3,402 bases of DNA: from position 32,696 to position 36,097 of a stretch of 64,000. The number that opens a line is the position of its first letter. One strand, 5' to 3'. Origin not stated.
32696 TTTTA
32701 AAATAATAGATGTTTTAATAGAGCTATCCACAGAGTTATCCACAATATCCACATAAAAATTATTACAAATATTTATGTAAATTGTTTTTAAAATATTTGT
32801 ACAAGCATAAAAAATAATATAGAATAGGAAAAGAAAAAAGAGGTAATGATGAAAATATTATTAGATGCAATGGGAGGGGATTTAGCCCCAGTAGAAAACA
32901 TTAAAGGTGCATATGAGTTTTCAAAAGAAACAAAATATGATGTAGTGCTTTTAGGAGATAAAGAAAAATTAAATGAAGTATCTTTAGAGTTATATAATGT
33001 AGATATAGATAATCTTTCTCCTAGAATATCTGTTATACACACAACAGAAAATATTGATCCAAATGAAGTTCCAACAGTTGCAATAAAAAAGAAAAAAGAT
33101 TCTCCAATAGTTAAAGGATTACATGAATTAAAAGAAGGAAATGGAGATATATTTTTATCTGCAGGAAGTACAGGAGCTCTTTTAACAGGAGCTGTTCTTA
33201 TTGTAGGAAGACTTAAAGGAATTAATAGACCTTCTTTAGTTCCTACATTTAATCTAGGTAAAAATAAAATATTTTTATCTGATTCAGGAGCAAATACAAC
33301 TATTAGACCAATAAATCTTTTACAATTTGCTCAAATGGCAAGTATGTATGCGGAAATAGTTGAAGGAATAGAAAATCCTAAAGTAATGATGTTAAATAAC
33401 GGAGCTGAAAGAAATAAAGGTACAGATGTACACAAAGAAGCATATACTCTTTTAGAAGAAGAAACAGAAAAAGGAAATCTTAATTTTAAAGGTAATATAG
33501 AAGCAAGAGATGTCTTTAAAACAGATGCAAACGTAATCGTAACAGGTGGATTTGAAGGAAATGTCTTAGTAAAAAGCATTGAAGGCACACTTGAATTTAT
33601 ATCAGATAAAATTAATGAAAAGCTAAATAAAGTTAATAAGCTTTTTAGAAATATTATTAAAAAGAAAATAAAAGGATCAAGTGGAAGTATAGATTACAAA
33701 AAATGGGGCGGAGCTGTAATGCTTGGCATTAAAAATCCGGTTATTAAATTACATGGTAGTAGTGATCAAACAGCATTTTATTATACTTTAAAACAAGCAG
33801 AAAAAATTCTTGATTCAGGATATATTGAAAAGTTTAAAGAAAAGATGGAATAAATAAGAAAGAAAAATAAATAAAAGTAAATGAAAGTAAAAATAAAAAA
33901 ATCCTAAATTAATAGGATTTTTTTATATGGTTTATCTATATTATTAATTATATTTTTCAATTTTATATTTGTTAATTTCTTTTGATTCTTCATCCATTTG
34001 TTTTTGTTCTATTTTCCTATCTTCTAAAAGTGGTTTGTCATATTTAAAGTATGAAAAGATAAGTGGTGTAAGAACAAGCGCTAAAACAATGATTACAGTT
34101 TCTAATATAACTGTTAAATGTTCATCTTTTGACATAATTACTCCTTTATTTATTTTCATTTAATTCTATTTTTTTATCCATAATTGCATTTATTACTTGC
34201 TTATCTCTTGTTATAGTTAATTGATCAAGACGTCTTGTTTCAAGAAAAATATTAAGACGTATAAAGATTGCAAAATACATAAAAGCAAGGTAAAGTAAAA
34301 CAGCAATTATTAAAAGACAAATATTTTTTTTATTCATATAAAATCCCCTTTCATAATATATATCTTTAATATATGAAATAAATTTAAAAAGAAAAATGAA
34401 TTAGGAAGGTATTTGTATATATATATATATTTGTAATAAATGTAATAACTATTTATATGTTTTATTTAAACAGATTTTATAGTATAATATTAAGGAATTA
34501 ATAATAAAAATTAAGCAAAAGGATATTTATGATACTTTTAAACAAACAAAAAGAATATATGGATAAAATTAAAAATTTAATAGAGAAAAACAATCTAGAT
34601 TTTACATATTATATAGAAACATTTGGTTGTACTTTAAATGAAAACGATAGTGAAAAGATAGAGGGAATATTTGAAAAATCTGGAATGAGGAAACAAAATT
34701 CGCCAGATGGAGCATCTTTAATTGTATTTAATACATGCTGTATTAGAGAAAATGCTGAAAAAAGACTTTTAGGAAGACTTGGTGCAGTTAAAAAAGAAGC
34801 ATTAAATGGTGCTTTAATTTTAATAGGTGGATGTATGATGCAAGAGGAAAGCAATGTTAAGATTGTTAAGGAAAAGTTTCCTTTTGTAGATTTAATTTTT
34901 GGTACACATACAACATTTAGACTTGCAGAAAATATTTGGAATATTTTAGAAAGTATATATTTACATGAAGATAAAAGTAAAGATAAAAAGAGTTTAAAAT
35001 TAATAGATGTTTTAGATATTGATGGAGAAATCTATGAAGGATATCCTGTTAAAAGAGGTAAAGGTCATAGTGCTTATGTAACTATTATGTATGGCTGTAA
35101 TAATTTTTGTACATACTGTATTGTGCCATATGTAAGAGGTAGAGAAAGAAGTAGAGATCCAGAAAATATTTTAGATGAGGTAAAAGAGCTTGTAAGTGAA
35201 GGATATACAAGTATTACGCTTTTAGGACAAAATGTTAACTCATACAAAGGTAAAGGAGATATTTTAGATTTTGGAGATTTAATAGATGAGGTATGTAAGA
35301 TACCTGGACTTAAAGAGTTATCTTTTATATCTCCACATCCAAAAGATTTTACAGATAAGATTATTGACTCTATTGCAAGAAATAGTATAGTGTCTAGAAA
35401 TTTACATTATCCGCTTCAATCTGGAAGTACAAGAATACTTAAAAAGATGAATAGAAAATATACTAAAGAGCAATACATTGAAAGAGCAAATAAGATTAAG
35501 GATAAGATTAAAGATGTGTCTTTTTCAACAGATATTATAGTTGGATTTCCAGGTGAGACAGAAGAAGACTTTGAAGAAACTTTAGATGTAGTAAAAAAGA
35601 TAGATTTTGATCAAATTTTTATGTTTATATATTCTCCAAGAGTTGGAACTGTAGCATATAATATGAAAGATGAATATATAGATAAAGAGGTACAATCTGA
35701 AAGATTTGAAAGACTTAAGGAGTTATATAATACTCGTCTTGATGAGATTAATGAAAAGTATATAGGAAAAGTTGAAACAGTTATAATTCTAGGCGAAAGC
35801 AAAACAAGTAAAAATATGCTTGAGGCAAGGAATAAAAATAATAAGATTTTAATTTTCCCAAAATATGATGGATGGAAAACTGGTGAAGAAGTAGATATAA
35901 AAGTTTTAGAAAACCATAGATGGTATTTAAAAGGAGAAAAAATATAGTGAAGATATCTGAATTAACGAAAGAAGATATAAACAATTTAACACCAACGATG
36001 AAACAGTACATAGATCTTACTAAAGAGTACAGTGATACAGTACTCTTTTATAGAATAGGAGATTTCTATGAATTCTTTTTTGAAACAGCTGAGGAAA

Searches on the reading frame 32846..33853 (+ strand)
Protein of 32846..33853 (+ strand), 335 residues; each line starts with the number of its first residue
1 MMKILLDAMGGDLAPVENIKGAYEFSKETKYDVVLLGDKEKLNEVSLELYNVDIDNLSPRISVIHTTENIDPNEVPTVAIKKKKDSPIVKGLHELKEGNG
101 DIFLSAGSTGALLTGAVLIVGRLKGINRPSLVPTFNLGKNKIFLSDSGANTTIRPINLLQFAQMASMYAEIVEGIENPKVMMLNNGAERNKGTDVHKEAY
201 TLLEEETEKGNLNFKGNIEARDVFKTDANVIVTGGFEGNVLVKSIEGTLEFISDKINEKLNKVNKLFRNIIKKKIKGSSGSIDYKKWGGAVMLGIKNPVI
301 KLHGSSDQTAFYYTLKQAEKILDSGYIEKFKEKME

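Call 6: search_protein_families(library=ncbifam, proteins=[window:32846-33853:+])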
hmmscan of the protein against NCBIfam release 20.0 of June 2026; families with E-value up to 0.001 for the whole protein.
window:32846-33853:+ (335 aa): 3 families
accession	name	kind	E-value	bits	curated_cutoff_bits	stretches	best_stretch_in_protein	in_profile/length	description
TIGR00182.1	plsX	equivalog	7.8e-82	275.1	243.4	1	2-334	1-327/337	phosphate acyltransferase PlsX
NF010419.0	PRK13845.1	equivalog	1.8e-46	159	729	1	4-327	100-426/440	putative glycerol-3-phosphate acyltransferase PlsX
NF010420.0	PRK13846.1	equivalog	1.7e-38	132.7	536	1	4-318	5-299/316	phosphate acyltransferase PlsX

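Call 7: find_related_loci(query=window:32846-33853:+, collection=genome_contigs, flank=4000)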
Query window:32846-33853:+ (335 aa) in genome_contigs; peptide patterns used: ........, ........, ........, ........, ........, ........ (x = any residue, [..] = any of these).
222 stretches matched a pattern, but none encodes a relative of the query by tblastn (E <= 1e-3).

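Call 9: find_homologous_proteins(query=window:32846-33853:+)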
Query window:32846-33853:+ (335 aa): 7296 proteins with E <= 0.001 among 8000 candidates; the best 120 are listed.
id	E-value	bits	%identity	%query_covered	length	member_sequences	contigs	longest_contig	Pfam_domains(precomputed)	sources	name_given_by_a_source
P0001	3.4e-211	718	100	100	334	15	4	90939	PF02504.21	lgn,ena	-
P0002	2.3e-144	499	69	99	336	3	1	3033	PF02504.21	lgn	-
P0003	1.8e-140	486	67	100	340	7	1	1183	PF02504.21,PF01515.25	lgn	-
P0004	5.9e-135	468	66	100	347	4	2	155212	PF02504.21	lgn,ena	-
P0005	8.2e-125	435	60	100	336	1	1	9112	PF02504.21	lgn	-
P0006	9.9e-95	336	50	100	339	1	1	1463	PF02504.21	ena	-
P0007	1.3e-94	335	49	100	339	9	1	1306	PF02504.21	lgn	-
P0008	1.1e-93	332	48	100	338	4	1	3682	PF02504.21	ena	-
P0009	1.5e-93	332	49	100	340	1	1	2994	PF02504.21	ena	-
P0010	1.8e-93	332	50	100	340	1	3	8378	PF02504.21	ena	-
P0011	1.8e-93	332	50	100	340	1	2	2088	PF02504.21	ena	-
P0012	1.9e-93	331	49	100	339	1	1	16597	PF02504.21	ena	-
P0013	4.0e-93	330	48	100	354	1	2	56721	PF02504.21,PF01515.25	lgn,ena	-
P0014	4.8e-93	330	48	100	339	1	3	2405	PF02504.21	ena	-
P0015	6.8e-93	330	50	100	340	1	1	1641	PF02504.21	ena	-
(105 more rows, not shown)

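Call 10: find_encoding_contigs(protein=P0001, flank=6000, max_places=6)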
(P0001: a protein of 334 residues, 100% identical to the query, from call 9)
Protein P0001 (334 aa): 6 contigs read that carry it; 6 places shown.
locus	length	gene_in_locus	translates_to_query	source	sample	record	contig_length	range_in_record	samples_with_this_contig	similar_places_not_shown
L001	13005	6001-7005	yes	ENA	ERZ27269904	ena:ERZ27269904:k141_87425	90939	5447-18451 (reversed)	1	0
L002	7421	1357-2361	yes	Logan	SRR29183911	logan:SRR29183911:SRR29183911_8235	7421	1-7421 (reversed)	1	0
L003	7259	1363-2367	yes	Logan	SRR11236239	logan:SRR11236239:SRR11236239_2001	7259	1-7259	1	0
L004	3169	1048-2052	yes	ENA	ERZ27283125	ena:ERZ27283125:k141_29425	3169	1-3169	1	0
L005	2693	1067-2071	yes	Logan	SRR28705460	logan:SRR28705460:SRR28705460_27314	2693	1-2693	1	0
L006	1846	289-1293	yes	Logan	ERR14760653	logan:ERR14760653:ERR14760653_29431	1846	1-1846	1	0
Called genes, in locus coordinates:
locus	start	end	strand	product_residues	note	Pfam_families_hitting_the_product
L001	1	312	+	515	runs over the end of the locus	-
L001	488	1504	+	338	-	PF02481:DNA_processg_A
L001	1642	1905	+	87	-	PF00312:Ribosomal_S15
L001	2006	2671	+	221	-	PF22570:LiaF-TM, PF09922:LiaF-like_C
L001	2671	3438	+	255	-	PF13349:DUF4097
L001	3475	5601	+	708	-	PF01138:RNase_PH, PF03725:RNase_PH_C, PF01138:RNase_PH, PF00013:KH_1, PF00575:S1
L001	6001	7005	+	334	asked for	PF02504:FA_synthesis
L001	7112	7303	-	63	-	-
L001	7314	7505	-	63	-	-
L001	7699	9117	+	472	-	PF00919:UPF0004, PF04055:Radical_SAM, PF01938:TRAM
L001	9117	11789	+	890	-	PF01624:MutS_I, PF05188:MutS_II, PF05192:MutS_III, PF05190:MutS_IV, PF00488:MutS_V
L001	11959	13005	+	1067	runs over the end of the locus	-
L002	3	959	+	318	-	?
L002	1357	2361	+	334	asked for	PF02504:FA_synthesis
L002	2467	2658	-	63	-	-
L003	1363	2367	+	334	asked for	PF02504:FA_synthesis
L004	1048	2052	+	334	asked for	PF02504:FA_synthesis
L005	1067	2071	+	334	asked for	PF02504:FA_synthesis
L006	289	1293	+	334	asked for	PF02504:FA_synthesis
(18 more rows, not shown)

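Call 11: find_encoding_contigs(protein=P0004, flank=6000, max_places=4)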
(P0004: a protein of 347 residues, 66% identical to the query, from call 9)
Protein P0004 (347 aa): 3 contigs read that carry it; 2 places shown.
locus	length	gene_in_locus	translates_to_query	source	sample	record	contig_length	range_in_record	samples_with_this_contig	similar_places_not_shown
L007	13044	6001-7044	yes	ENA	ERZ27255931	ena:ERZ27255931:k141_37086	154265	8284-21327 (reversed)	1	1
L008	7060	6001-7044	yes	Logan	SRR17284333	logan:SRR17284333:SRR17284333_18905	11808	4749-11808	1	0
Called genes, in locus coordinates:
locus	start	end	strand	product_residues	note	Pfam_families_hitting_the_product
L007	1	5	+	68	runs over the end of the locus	-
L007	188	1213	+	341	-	PF02481:DNA_processg_A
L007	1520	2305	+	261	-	PF00438:S-AdoMet_synt_N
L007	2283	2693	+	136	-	PF00312:Ribosomal_S15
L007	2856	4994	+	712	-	PF01138:RNase_PH, PF03725:RNase_PH_C, PF03726:PNPase (weak), PF01138:RNase_PH, PF00013:KH_1, PF00575:S1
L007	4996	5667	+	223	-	PF02545:Maf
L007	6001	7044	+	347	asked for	PF02504:FA_synthesis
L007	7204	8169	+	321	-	PF03773:ArsP_1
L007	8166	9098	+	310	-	PF21537:DUF1980_C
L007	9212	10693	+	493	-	PF00919:UPF0004, PF04055:Radical_SAM, PF01938:TRAM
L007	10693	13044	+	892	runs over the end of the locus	PF01624:MutS_I, PF05188:MutS_II, PF05192:MutS_III, PF05190:MutS_IV, PF00488:MutS_V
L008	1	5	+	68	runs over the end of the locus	-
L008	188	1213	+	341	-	PF02481:DNA_processg_A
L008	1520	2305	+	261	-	PF00438:S-AdoMet_synt_N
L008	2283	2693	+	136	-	PF00312:Ribosomal_S15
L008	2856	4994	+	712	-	PF01138:RNase_PH, PF03725:RNase_PH_C, PF03726:PNPase (weak), PF01138:RNase_PH, PF00013:KH_1, PF00575:S1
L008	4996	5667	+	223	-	PF02545:Maf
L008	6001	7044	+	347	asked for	PF02504:FA_synthesis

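Call 12: find_encoding_contigs(protein=P0005, flank=6000, max_places=4)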
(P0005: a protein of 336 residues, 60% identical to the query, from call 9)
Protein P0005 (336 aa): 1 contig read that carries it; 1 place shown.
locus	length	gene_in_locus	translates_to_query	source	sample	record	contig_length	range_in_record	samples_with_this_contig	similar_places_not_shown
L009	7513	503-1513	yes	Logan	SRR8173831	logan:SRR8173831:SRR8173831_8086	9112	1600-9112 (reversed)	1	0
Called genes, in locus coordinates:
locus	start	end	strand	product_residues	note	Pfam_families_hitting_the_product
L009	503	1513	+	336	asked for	PF02504:FA_synthesis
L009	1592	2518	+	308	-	PF03773:ArsP_1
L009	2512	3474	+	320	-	PF21537:DUF1980_C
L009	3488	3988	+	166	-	-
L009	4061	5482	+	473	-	PF00919:UPF0004, PF04055:Radical_SAM, PF01938:TRAM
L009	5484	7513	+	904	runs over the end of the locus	PF01624:MutS_I, PF05188:MutS_II, PF05192:MutS_III, PF05190:MutS_IV, PF00488:MutS_V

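Call 13: find_encoding_contigs(protein=P0002, flank=6000, max_places=4)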
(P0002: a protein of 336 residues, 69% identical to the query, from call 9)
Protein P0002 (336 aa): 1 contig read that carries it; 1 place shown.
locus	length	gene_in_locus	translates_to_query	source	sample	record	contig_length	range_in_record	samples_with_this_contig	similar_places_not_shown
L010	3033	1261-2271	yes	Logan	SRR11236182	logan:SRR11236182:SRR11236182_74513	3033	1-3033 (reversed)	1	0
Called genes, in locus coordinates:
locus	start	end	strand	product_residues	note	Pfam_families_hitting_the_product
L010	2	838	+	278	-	?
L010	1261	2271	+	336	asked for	PF02504:FA_synthesis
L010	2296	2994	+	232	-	-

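Call 32: find_encoding_contigs(protein=P0012, flank=3000, max_places=2)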
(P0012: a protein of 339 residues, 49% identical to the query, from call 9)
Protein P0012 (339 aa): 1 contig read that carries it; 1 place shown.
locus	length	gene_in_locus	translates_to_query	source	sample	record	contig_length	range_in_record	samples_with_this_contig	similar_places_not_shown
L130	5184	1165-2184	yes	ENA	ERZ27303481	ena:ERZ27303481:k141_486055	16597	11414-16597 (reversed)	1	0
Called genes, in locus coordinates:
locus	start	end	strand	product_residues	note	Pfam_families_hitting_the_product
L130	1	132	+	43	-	?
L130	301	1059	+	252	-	-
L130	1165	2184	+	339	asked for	PF02504:FA_synthesis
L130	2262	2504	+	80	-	PF00550:PP-binding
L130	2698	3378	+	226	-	PF22935:RM44_endonuclase (faint), PF14622:Ribonucleas_3_3, PF00636:Ribonuclease_3, PF00035:dsrm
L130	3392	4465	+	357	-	PF04055:Radical_SAM, PF16199:Radical_SAM_C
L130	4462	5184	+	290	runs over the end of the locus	PF02588:YitT_membrane, PF10035:DUF2179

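Call 33: find_encoding_contigs(protein=P0010, flank=3000, max_places=2)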
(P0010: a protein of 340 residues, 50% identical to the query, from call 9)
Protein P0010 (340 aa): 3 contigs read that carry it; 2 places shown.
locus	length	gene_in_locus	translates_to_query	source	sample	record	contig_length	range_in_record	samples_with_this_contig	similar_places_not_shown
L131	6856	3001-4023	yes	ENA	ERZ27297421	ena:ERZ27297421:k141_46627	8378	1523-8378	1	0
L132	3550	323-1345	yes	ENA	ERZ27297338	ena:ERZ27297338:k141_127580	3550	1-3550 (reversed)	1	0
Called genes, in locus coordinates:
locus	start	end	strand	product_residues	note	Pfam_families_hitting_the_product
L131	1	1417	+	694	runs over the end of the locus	PF00009:GTP_EFTU, PF03144:GTP_EFTU_D2, PF22042:EF-G_D2, PF14492:EFG_III, PF16658:RF3_C (weak), PF03764:EFG_IV, PF00679:EFG_C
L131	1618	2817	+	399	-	PF00009:GTP_EFTU, PF03144:GTP_EFTU_D2, PF03143:GTP_EFTU_D3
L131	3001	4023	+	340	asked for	PF02504:FA_synthesis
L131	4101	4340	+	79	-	PF00550:PP-binding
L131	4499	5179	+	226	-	PF14622:Ribonucleas_3_3, PF00636:Ribonuclease_3, PF00035:dsrm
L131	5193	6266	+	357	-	PF04055:Radical_SAM, PF16199:Radical_SAM_C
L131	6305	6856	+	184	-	?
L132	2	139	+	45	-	PF03143:GTP_EFTU_D3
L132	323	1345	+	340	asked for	PF02504:FA_synthesis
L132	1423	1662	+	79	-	PF00550:PP-binding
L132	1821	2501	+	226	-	PF14622:Ribonucleas_3_3, PF00636:Ribonuclease_3, PF00035:dsrm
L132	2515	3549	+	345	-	?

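Call 34: find_encoding_contigs(protein=P0013, flank=3000, max_places=2)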
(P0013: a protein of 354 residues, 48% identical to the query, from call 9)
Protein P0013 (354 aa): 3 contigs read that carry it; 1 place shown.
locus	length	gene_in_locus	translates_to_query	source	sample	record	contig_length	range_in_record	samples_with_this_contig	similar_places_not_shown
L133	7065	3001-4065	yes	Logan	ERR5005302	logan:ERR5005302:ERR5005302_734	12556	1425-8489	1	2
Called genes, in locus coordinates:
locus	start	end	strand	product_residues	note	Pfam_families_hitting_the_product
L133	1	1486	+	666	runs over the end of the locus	-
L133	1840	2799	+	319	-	-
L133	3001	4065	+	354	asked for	PF01515:PTA_PTB (weak), PF02504:FA_synthesis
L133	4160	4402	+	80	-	PF00550:PP-binding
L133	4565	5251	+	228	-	PF22935:RM44_endonuclase (weak), PF14622:Ribonucleas_3_3, PF00636:Ribonuclease_3, PF00035:dsrm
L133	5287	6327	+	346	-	PF04055:Radical_SAM, PF16199:Radical_SAM_C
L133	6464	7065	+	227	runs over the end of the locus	PF02588:YitT_membrane, PF19700:DUF6198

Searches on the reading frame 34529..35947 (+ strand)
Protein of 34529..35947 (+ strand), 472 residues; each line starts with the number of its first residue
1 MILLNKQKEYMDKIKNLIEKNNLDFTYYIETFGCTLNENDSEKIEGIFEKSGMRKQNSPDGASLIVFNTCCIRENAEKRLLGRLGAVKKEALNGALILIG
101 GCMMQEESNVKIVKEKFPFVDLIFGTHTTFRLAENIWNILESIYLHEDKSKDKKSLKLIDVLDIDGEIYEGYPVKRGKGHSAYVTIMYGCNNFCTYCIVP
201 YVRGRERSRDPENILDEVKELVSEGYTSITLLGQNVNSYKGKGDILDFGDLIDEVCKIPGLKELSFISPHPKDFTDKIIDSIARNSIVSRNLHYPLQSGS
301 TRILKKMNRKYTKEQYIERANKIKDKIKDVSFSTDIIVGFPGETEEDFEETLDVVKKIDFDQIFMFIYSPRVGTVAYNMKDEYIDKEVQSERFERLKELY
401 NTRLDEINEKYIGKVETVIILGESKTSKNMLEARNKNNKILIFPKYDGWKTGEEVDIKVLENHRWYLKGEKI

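Call 6: search_protein_families(library=ncbifam, proteins=[window:34529-35947:+])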
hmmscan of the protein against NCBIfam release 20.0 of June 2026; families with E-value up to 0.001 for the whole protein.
window:34529-35947:+ (472 aa): 29 families (the best 25 are shown)
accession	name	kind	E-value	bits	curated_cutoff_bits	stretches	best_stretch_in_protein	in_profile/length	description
TIGR01574.1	miaB-methiolase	equivalog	8.7e-133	443.5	355.3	1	26-470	1-435/437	tRNA (N6-isopentenyl adenosine(37)-C2)-methylthiotransferase MiaB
TIGR00089.1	TIGR00089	subfamily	1.9e-130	435.5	251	1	26-469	1-429/429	MiaB/RimO family radical SAM methylthiotransferase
NF010916.0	PRK14336.1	equivalog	7.1e-89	298.4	606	2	167-470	111-411/418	tRNA (N6-isopentenyl adenosine(37)-C2)-methylthiotransferase MiaB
TIGR01579.1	MiaB-like-C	equivalog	4.7e-88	296.2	357.05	1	29-445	1-402/416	tRNA (N(6)-L-threonylcarbamoyladenosine(37)-C(2))-methylthiotransferase MtaB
TIGR01578.1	MiaB-like-B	hypoth_equivalog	1.9e-72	244.3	314.7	1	27-471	2-420/421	tRNA (N(6)-L-threonylcarbamoyladenosine(37)-C(2))-methylthiotransferase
TIGR01125.1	TIGR01125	equivalog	3.1e-72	244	356.95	1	29-437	4-394/432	30S ribosomal protein S12 methylthiotransferase RimO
TIGR04014.1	B12_SAM_MJ_0865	equivalog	5.1e-30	104.6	360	1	178-374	157-352/434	methyl-coenzyme M reductase glutamine C-methyltransferase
TIGR04013.1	B12_SAM_MJ_1487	hypoth_equivalog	1.6e-21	76.7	251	1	173-390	143-367/382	TIGR04013 family B12-binding domain/radical SAM domain-containing protein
TIGR04479.1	bcpD_PhpK_rSAM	subfamily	5.2e-13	48.2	600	1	181-359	241-410/504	PhpK family radical SAM P-methyltransferase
TIGR04072.2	rSAM_ladder_B12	equivalog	9.1e-11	41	360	1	184-367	183-358/443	lipid biosynthesis B12-binding/radical SAM protein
TIGR03471.1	HpnJ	equivalog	1.5e-10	40.5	577.6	1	188-387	204-396/472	hopanoid biosynthesis associated radical SAM protein HpnJ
NF038361.1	rSAM_Sden_1168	equivalog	7.7e-10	37.9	575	1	176-369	278-462/560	Sden_1168 family B12-binding radical SAM P-methyltransferase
TIGR01212.1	TIGR01212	equivalog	4.4e-09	35.9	180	1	291-374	140-221/302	tRNA modification radical SAM protein MnmL/YtqA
NF053742.1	LipS1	equivalog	3.2e-08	33.5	230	1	190-388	17-203/268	LipS1 family lipoyl synthase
TIGR03994.1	rSAM_HemZ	equivalog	4.9e-08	32.5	321.4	1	154-383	61-291/401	coproporphyrinogen dehydrogenase HemZ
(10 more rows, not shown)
